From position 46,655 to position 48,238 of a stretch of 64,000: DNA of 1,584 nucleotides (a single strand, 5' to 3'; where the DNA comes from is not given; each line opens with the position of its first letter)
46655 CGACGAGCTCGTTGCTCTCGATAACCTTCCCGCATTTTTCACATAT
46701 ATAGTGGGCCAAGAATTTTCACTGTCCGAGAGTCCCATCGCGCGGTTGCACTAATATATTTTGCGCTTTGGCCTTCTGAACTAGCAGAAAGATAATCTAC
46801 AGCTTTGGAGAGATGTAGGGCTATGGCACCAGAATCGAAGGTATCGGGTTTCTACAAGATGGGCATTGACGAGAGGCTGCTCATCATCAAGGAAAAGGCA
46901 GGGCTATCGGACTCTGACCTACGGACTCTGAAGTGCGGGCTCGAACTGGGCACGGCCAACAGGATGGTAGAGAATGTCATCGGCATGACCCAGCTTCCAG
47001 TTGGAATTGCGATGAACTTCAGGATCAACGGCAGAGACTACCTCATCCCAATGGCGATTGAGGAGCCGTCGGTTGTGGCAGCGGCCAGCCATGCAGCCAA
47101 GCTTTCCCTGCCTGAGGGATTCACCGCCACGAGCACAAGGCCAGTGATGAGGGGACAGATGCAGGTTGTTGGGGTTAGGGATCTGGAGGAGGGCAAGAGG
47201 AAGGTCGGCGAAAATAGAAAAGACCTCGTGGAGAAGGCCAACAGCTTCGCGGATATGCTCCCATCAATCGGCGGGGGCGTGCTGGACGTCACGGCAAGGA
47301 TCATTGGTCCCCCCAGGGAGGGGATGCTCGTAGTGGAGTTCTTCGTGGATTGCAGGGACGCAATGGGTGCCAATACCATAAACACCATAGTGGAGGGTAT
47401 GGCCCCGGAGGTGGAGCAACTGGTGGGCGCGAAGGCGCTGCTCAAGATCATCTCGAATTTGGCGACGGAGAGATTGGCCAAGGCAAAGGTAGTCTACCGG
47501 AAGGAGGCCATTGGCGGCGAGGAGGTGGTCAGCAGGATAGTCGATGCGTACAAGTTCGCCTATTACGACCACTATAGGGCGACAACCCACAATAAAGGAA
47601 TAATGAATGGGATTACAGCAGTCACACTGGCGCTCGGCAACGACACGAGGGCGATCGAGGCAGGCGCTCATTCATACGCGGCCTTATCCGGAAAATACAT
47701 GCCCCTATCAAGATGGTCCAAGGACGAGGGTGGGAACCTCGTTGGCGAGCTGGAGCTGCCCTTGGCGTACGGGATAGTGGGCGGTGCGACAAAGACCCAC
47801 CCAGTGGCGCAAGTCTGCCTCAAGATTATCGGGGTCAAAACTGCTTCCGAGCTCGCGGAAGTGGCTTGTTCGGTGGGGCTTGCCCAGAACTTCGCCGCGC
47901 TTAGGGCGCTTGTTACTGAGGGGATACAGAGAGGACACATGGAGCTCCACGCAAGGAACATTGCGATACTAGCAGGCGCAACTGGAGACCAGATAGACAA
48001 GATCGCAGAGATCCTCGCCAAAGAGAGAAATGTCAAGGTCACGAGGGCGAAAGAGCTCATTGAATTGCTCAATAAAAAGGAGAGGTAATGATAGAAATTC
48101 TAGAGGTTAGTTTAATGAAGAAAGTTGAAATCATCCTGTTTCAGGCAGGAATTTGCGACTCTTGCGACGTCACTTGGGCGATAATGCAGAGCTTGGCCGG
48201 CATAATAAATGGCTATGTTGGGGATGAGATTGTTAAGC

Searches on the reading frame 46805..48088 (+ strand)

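Call 70: search_protein_families(library=pfam, proteins=[window:46805-48088:+], max_evalue=0.00001)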
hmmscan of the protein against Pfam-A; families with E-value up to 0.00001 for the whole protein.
window:46805-48088:+ (427 aa): 1 family
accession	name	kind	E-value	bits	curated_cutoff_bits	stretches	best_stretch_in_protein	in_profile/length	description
PF00368.23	HMG-CoA_red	-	1.2e-105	354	27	1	21-383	2-368/368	Hydroxymethylglutaryl-coenzyme A reductase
